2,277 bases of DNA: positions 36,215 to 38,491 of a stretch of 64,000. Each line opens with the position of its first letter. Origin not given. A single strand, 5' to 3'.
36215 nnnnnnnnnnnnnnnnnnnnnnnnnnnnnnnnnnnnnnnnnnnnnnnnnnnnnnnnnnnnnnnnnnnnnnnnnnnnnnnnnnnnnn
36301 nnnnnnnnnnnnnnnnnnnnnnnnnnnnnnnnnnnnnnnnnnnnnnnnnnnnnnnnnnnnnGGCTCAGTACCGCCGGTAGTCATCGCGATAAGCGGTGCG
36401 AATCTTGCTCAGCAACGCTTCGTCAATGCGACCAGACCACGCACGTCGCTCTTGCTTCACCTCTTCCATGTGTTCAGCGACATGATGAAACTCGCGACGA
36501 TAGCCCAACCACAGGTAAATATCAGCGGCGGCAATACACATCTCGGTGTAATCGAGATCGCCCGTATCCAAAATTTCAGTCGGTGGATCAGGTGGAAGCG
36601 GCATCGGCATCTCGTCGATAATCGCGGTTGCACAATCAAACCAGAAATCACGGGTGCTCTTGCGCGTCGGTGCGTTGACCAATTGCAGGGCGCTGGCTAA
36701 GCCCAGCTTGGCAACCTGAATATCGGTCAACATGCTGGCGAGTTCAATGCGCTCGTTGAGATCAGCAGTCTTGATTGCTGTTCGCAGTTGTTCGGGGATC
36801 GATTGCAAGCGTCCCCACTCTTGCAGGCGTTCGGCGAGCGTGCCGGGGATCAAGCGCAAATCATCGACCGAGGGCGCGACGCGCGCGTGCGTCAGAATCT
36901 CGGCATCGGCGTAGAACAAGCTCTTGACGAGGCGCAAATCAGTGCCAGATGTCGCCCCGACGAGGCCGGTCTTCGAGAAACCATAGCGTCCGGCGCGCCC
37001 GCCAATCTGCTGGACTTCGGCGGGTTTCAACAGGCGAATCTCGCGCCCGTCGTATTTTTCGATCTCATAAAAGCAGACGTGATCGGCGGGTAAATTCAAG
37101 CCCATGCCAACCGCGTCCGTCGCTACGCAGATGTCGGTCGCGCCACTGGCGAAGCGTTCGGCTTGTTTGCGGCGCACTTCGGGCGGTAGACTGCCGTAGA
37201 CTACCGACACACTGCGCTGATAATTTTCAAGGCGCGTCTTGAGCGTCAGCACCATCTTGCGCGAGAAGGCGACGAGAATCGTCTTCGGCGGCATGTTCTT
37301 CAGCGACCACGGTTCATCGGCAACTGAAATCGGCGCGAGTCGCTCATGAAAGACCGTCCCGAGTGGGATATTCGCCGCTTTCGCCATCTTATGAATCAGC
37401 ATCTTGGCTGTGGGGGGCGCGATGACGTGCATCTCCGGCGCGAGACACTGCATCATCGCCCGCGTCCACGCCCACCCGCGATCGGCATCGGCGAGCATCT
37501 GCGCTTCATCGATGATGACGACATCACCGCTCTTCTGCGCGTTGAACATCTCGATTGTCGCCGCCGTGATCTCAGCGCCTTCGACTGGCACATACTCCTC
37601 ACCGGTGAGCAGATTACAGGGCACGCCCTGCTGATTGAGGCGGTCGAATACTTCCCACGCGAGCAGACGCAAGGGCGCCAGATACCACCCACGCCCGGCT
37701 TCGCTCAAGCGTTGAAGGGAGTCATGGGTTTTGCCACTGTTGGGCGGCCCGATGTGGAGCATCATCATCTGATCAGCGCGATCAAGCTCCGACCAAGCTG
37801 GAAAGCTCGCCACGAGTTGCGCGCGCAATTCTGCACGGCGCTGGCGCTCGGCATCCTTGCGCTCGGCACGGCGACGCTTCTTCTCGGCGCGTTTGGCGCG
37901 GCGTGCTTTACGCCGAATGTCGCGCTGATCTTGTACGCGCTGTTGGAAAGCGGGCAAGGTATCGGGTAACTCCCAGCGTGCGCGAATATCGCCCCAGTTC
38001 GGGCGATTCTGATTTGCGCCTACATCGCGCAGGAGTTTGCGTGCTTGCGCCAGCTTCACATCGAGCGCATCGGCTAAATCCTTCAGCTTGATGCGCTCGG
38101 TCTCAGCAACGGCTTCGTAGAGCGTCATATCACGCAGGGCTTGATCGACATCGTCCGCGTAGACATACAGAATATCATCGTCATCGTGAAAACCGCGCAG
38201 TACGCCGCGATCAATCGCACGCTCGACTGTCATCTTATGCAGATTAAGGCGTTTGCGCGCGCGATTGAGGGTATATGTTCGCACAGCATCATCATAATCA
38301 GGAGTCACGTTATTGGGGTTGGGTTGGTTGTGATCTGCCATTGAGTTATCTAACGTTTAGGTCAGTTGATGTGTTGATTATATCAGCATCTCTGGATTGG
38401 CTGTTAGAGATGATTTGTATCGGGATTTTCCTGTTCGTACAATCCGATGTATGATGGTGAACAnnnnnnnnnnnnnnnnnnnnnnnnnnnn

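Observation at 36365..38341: Suv3-like SF2 helicase with an N-terminal excisionase/MerR-type HTH and a poly-basic linker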

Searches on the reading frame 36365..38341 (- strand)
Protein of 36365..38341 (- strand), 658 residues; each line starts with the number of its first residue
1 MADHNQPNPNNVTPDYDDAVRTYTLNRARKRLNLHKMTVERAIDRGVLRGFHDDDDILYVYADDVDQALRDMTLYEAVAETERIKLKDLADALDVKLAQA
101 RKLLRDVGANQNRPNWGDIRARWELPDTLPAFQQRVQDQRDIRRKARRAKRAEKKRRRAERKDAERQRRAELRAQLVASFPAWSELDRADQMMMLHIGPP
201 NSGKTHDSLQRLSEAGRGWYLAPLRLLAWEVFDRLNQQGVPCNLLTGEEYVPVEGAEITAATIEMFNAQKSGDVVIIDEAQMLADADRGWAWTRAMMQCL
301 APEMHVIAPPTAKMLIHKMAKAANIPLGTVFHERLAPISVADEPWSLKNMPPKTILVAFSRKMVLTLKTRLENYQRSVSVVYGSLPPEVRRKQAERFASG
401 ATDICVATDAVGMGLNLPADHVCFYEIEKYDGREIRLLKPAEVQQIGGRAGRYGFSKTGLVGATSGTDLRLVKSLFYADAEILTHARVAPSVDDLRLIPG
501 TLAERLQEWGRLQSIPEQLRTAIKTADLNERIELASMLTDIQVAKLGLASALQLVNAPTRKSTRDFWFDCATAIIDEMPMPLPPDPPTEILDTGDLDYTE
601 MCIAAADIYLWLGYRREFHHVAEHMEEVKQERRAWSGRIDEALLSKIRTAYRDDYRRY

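Call 5: search_protein_families(library=pfam, proteins=[window:36365-38341:-], max_evalue=0.01)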
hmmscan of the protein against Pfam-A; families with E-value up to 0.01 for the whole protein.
window:36365-38341:- (658 aa): 3 families
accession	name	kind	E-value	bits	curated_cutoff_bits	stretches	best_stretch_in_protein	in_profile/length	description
PF22527.2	DEXQc_Suv3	-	1.6e-49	167.9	27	1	189-323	11-145/154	DEXQ-box helicase domain of Suv3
PF00271.37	Helicase_C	-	1.2e-14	54.9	23.5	1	349-454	13-110/110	Helicase conserved C-terminal domain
PF00270.35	DEAD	-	3.1e-05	24.2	26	1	199-299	22-145/167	DEAD/DEAH box helicase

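Call 6: search_protein_families(library=ncbifam, proteins=[window:36365-38341:-], max_evalue=0.01)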
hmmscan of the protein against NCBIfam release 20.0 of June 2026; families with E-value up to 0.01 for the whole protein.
window:36365-38341:- (658 aa): 13 families
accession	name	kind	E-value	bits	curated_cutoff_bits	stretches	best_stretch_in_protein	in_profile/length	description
NF002251.0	PRK01172.1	equivalog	1.4e-09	36.7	891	1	375-481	285-393/674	ATP-dependent DNA helicase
TIGR01389.1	recQ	equivalog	4.1e-06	25.5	640.2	1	353-426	226-300/591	DNA helicase RecQ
NF002654.0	PRK02362.1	equivalog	1e-05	24.1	887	1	388-455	316-384/739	ATP-dependent DNA helicase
NF001308.0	PRK00254.1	equivalog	4.5e-05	21.9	1216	1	388-459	308-379/720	ATP-dependent DNA helicase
NF003419.0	PRK04837.1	equivalog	0.00029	19.7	588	1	349-428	254-334/424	ATP-dependent RNA helicase RhlB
NF008394.0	PRK11192.1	equivalog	0.00046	19.1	507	1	353-427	249-324/441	ATP-dependent RNA helicase SrmB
NF008279.0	PRK11057.1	equivalog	0.00068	18.2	1015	1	355-455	240-332/608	ATP-dependent DNA helicase RecQ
NF040935.1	helicase_Hel308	equivalog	0.00073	17.8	1200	1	382-459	314-394/704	ATP-dependent DNA helicase Hel308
NF008164.0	PRK10917.1-2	equivalog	0.00098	17.5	785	1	372-452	516-589/704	ATP-dependent DNA helicase RecG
NF053631.1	RNA_helic_CshA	equivalog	0.002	17.1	646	1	350-472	236-352/434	degradosome RNA helicase CshA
TIGR00614.1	recQ_fam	subfamily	0.0023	16.8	219.8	1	348-428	222-304/470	RecQ family ATP-dependent DNA helicase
NF002340.1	PRK01297.1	equivalog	0.004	16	564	1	353-425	251-324/372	ATP-dependent RNA helicase RhlB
NF053636.1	DDHlcsCsdAPsy1082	equivalog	0.0041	15.7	890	0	354-430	246-323/512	DEAD/DEAH box helicase CsdA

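Call 7: search_solved_structures(query=window:36365-38341:-, max_evalue=1, show_alignments=2)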
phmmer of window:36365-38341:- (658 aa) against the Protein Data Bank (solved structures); distinct sequences matched with E-value up to 1: 82 (the best 60 are shown).
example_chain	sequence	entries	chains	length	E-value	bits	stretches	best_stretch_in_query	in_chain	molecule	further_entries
6f4a_B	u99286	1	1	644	5.4e-67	229.9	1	186-560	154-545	Suv3 helicase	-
7w1r_A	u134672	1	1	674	5.2e-56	193.6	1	181-498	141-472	ATP-dependent RNA helicase SUPV3L1, mitochondrial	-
3rc3_A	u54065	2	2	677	5.3e-56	193.6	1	181-498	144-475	ATP-dependent RNA helicase SUPV3L1, mitochondrial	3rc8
9vc8_A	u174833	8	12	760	7.7e-56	193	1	181-498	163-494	ATP-dependent RNA helicase SUPV3L1, mitochondrial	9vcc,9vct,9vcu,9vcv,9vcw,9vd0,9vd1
4a4z_A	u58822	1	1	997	2.6e-13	52.5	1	361-461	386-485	ANTIVIRAL HELICASE SKI2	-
4buj_A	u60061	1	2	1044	2.8e-13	52.4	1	361-461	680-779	ANTIVIRAL HELICASE SKI2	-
5mc6_h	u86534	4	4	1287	4.2e-13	51.9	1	361-461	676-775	Antiviral helicase SKI2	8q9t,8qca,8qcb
8qcf_M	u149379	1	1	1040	5.2e-13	51.6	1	361-461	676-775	Antiviral helicase SKI2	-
6c90_A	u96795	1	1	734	6.5e-10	41.3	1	374-461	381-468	Exosome RNA helicase MTR4,Exosome RNA helicase MTR4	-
9g8r_A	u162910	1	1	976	8.7e-10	40.9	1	374-461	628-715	Superkiller complex protein 2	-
6ro1_A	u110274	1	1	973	1.2e-09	40.4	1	374-461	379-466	Exosome RNA helicase MTR4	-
6ieh_B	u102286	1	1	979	1.3e-09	40.4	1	374-461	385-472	Exosome RNA helicase MTR4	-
6ieg_B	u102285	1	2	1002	1.3e-09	40.3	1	374-461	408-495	Exosome RNA helicase MTR4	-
6d6q_M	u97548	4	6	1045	1.5e-09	40.1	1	374-461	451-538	Exosome RNA helicase MTR4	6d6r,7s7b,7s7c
7z4y_B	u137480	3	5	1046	1.5e-09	40.1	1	374-461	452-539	Exosome RNA helicase MTR4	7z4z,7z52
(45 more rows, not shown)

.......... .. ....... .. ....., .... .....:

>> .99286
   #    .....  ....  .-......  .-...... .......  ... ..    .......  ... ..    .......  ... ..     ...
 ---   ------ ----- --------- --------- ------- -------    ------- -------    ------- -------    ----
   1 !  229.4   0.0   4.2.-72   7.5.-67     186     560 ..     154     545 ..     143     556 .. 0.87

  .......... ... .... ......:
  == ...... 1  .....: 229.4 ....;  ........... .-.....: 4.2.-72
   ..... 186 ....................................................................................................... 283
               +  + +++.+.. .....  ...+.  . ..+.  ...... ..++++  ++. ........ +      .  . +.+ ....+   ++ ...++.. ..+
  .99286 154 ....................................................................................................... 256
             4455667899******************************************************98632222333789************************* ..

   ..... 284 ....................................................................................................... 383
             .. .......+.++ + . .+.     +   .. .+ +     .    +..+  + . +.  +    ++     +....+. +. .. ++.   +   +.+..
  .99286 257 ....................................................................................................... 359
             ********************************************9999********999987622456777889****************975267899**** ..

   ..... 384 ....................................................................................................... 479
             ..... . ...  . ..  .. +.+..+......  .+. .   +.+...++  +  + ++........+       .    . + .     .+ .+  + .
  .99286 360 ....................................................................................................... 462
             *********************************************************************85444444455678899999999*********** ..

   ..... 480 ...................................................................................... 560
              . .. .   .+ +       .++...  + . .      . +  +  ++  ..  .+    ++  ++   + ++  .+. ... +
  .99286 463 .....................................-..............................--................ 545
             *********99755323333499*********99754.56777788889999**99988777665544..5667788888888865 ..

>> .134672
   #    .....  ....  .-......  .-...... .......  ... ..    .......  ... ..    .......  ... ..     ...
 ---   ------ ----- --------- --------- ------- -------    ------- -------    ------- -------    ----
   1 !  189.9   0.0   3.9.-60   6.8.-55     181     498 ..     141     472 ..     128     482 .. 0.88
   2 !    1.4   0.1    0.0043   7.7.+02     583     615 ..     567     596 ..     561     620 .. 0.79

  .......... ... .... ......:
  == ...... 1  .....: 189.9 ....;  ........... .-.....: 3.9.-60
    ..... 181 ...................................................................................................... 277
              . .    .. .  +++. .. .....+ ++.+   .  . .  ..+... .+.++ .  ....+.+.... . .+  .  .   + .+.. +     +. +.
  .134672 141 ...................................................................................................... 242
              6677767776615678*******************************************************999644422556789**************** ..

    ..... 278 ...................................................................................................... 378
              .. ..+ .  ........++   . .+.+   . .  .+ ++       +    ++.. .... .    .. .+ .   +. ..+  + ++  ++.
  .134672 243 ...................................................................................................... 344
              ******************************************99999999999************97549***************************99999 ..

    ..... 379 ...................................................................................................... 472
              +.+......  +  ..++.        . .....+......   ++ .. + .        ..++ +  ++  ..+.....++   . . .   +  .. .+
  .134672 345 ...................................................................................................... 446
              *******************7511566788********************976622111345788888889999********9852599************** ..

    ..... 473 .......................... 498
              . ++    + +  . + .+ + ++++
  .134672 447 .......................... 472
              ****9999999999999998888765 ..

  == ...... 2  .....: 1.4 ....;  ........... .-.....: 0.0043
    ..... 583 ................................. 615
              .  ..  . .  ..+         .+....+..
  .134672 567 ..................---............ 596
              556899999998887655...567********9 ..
